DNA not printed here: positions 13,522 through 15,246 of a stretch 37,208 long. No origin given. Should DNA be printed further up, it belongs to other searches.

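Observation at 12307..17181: Candidate non-canonical lipid-linked pentofuranose (DPA-like) donor pathway: Rv3806c-type UbiA followed by a GMC flavoprotein and two extended SDRs instead of DprE1/DprE2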

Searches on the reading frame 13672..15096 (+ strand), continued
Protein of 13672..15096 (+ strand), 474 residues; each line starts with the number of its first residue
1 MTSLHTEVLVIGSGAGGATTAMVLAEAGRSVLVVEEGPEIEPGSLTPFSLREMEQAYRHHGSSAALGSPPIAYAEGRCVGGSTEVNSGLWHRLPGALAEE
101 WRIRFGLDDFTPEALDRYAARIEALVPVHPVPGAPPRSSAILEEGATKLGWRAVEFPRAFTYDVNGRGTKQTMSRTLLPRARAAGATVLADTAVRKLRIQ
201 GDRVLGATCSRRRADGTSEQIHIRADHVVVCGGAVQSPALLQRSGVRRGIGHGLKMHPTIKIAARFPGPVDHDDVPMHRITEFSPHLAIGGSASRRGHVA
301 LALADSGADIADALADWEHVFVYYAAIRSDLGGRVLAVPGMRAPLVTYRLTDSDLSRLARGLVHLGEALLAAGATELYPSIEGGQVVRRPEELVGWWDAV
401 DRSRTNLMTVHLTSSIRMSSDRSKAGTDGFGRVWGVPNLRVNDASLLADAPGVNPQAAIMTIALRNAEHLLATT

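Call 50: search_protein_families(library=pfam, proteins=[L044:2925-5345:+, L044:5342-6511:+, L044:6508-6900:+, L044:7082-8659:+, L044:8676-9608:+, L044:9675-10001:+, L044:13772-18127:+, L044:18259-20331:+, L044:20314-21045:-, L044:685-1965:+], max_evalue=0.001)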
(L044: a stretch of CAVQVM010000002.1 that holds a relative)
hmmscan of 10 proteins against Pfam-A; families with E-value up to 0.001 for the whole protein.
L044:2925-5345:+ (806 aa): 5 families
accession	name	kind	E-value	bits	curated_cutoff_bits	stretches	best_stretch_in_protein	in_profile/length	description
PF07993.18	NAD_binding_4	-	2.8e-57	194.2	20.1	1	15-341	1-257/258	Male sterility protein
PF12710.13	HAD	-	1.2e-22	81.7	27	1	542-727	1-189/189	haloacid dehalogenase-like hydrolase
PF01370.27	Epimerase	-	8.4e-08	32.4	20.9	1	13-178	1-135/240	NAD dependent epimerase/dehydratase family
PF03015.24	Sterile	-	5e-06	27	35.4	1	453-505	32-83/93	Male sterility protein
PF04321.23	RmlD_sub_bind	-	0.00072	19.2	27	0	72-162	12-105/287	RmlD substrate binding domain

L044:5342-6511:+ (389 aa): 4 families
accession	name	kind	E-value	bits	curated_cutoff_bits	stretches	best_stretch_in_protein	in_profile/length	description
PF00107.32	ADH_zinc_N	-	1.8e-18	67.2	31.8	1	201-341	1-127/129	Zinc-binding dehydrogenase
PF08240.17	ADH_N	-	1.2e-12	48.4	23.5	1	45-166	1-104/104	Alcohol dehydrogenase GroES-like domain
PF16912.11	Glu_dehyd_C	-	3.2e-09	37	34.9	1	180-366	20-201/211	Glucose dehydrogenase C-terminus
PF13602.12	ADH_zinc_N_2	-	3.3e-09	38.2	27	1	264-373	18-130/134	Zinc-binding dehydrogenase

L044:6508-6900:+ (130 aa): 2 families
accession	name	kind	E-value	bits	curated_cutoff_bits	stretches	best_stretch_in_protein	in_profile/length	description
PF12680.13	SnoaL_2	-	2.3e-12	47.8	27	1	7-100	1-101/102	SnoaL-like domain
PF07366.18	SnoaL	-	2.6e-05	24.5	28.4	1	6-78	3-77/126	SnoaL-like polyketide cyclase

L044:7082-8659:+ (525 aa): 1 family
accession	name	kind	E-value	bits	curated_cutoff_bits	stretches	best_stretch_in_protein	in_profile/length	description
PF09861.14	Lar_N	-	1.6e-37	129.1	23.3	1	31-222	17-201/204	Lactate racemase N-terminal domain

L044:8676-9608:+ (310 aa): 1 family
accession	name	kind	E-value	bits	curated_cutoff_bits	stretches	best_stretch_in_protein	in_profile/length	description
PF01553.26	Acyltransferase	-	4.1e-19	69.1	23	1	74-206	3-130/132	Acyltransferase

L044:9675-10001:+ (108 aa): 0 families

L044:13772-18127:+ (1451 aa): 4 families
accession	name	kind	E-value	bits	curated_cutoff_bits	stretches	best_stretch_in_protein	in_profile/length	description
PF01645.23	Glu_synthase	-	1.7e-142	475.4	20.4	1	768-1132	4-368/369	Conserved region in glutamate synthase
PF00310.26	GATase_2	-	1.6e-113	380.1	19.9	1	2-378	19-420/420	Glutamine amidotransferases class-II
PF04898.20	Glu_syn_central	-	3.7e-87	292.7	22.8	1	402-685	2-277/277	Glutamate synthase central domain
PF01493.24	GXGXG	-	2.9e-65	219.8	32.5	1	1210-1389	1-182/190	GXGXG motif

L044:18259-20331:+ (690 aa): 2 families
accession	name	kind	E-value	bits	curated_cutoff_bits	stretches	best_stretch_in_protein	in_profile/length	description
PF00069.31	Pkinase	-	4.3e-13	49.7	31.7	1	65-221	55-211/263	Protein kinase domain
PF07714.23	PK_Tyr_Ser-Thr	-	1.3e-06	28.3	23.1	1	47-211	40-207/258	Protein tyrosine and serine/threonine kinase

L044:20314-21045:- (243 aa): 3 families
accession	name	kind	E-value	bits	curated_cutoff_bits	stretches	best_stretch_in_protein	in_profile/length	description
PF07702.18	UTRA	-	1.5e-24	86.9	23.8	1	91-220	3-139/141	UTRA domain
PF00392.27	GntR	-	3e-19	68.9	27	1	6-68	2-64/64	Bacterial regulatory proteins, gntR family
PF08279.18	HTH_11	-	0.00022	21.5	25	1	32-66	19-54/55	HTH domain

L044:685-1965:+ (426 aa): 4 families
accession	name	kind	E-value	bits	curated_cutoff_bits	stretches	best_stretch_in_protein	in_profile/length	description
PF07478.18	Dala_Dala_lig_C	-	6.3e-66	222.2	24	1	201-409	3-203/204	D-ala D-ala ligase C-terminus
PF01820.27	Dala_Dala_lig_N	-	2.9e-34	118.6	34.6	1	63-182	1-121/121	D-ala D-ala ligase N-terminus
PF02222.28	ATP-grasp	-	2.7e-07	30.9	27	1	200-360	3-153/179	ATP-grasp domain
PF02786.22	CPSase_L_D2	-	8e-05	22.7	19.8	1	192-359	1-167/211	Carbamoyl-phosphate synthase L chain, ATP binding domain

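Call 53: search_protein_families(library=pfam, proteins=[L060:7477-8286:+, L013:12666-14183:+, L017:6462-7178:+, L026:14997-16244:+, L057:14294-16228:-, L025:2286-2918:-, L021:14810-17290:+, L040:54-716:+, L034:1455-2945:+], max_evalue=0.001)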
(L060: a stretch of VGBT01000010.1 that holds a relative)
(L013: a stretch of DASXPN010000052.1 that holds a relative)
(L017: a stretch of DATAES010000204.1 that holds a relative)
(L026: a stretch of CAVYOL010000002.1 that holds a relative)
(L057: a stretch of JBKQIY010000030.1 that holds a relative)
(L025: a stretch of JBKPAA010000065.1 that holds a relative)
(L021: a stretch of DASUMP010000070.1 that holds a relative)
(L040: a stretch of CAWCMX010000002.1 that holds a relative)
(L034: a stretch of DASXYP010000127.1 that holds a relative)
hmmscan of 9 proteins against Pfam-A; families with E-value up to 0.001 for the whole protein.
L060:7477-8286:+ (269 aa): 5 families
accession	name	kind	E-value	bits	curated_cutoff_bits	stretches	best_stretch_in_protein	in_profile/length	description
PF08241.18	Methyltransf_11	-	4.3e-15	56.6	21.2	1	38-135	1-94/95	Methyltransferase domain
PF13649.12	Methyltransf_25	-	3.4e-13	50.5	27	1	37-132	1-97/97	Methyltransferase domain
PF13489.12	Methyltransf_23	-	7.8e-11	42.4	27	1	28-150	12-130/164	Methyltransferase domain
PF08242.18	Methyltransf_12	-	1.5e-07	32.5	30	1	38-132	1-96/98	Methyltransferase domain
PF13847.12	Methyltransf_31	-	9.3e-07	29.1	27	1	35-140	5-113/145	Methyltransferase domain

L013:12666-14183:+ (505 aa): 6 families
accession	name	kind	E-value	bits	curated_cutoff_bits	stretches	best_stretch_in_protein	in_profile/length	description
PF00535.33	Glycos_transf_2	-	3.9e-16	59.9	23.3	1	8-159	3-151/168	Glycosyl transferase family 2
PF13489.12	Methyltransf_23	-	3.7e-11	43.5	27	1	298-433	20-161/164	Methyltransferase domain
PF08241.18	Methyltransf_11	-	4.5e-11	43.7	21.2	1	305-395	1-95/95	Methyltransferase domain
PF13649.12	Methyltransf_25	-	1.9e-06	28.9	27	1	305-391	2-97/97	Methyltransferase domain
PF08242.18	Methyltransf_12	-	8.6e-06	26.8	30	1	305-393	1-98/98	Methyltransferase domain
PF13847.12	Methyltransf_31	-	0.00026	21.1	27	1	335-402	44-117/145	Methyltransferase domain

L017:6462-7178:+ (238 aa): 1 family
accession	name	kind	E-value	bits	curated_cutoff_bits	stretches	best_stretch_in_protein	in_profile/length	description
PF13578.12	Methyltransf_24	-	1.2e-20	74.8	26.3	1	41-160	1-104/105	Methyltransferase domain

L026:14997-16244:+ (415 aa): 1 family
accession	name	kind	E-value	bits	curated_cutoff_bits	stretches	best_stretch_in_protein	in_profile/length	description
PF01757.29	Acyl_transf_3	-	8.5e-25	87.9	31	1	19-387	3-318/326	Acyltransferase domain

L057:14294-16228:- (644 aa): 4 families
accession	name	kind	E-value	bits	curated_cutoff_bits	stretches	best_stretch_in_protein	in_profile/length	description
PF01757.29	Acyl_transf_3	-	5.4e-22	78.7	31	1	15-338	2-300/326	Acyltransferase domain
PF04311.20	DUF459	-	4.5e-10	39.6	27.2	1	485-632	47-190/197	Protein of unknown function (DUF459)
PF19040.6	SGNH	-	7.1e-10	39.4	27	1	427-632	25-242/248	SGNH domain (fused to AT3 domains)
PF13472.12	Lipase_GDSL_2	-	3.5e-07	31.3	32.9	1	483-629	49-176/178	GDSL-like Lipase/Acylhydrolase family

L025:2286-2918:- (210 aa): 2 families
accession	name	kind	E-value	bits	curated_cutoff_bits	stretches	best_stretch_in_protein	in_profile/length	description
PF00440.29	TetR_N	-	9.2e-12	45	24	1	23-69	1-47/47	Bacterial regulatory proteins, tetR family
PF17932.6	TetR_C_24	-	8.9e-05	23.2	26.4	1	91-174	4-88/114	Tetracyclin repressor-like, C-terminal domain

L021:14810-17290:+ (826 aa): 1 family
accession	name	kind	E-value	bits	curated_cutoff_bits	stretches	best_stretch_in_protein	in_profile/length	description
PF01564.23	Spermine_synth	-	0.00031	20.8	22.9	1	309-433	13-129/186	Spermine/spermidine synthase domain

L040:54-716:+ (220 aa): 1 family
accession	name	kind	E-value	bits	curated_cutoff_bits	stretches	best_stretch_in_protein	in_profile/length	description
PF00596.27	Aldolase_II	-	4.7e-47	160.7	22.2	1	14-188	2-182/183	Class II Aldolase and Adducin N-terminal domain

L034:1455-2945:+ (496 aa): 10 families
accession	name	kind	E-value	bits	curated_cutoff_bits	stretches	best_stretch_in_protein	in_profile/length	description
PF09118.17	GO-like_E_set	-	3.4e-26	91.9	25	1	401-494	1-99/100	Galactose oxidase-like, Early set domain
PF13964.12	Kelch_6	-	2.2e-15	56.4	25.3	0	310-358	6-50/50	Kelch motif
PF07250.17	Glyoxal_oxid_N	-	2.8e-13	50.1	37.5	1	72-213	50-184/243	Glyoxal oxidase N-terminus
PF07646.21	Kelch_2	-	9.1e-12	44.8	21.3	0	322-354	18-47/48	Kelch motif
PF24681.1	Kelch_KLHDC2_KLHL20_DRC7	-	5.7e-10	39.3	50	1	230-379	31-174/221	KLHDC2/KLHL20/DRC7 Kelch-repeats domain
PF24981.1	Beta-prop_ATRN-LZTR1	-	7.5e-09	35.7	50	1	230-380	72-222/289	Attractin/LZTR1 beta-propeller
PF13418.12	Kelch_4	-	3.9e-08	33.5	21.6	0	306-354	3-47/49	Galactose oxidase, central domain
PF25210.1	Kelch_FKB95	-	3.4e-07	30.6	70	0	264-359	44-131/268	FKB95, Kelch-repeats domain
PF01344.31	Kelch_1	-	3.7e-05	23.6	20.1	0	337-354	28-45/46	Kelch motif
PF13415.12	Kelch_3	-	8.2e-05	23.1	22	0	340-364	22-46/48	Galactose oxidase, central domain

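Call 59: search_protein_representatives(protein=window:13672-15096:+)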
Query: 474 residues. Proteins with E-value up to 0.001 (for the whole library): 5879; up to 1e-10: 2558; up to 1e-30: 722. The best 150 are listed.
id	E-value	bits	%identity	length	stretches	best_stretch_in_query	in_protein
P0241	2.3e-160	551.0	58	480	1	2-473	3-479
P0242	1.0e-137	476.3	66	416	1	28-355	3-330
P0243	6.1e-117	407.8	69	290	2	97-306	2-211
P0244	8.5e-114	397.4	47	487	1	6-472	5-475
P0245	5.0e-112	391.6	46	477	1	7-471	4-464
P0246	3.0e-111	389.0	52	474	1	1-436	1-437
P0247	5.8e-108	378.2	42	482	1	4-472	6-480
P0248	1.2e-107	377.1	44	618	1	3-468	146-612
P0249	2.5e-104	366.2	44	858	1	5-472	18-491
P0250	1.7e-103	363.5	46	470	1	7-470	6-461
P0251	7.8e-103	361.3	45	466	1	7-471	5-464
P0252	9.1e-102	357.8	42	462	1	7-469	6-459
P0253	1.1e-101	357.6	47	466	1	7-472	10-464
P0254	1.8e-100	353.5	43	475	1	6-471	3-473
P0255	8.6e-99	348.0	41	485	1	4-472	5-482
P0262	3.5e-95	336.1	42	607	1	4-471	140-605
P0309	1.1e-81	291.6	51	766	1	3-335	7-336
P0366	9.2e-68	245.7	37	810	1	6-471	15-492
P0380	7.6e-65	236.1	41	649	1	136-471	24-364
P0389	9.4e-63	229.2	35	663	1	4-473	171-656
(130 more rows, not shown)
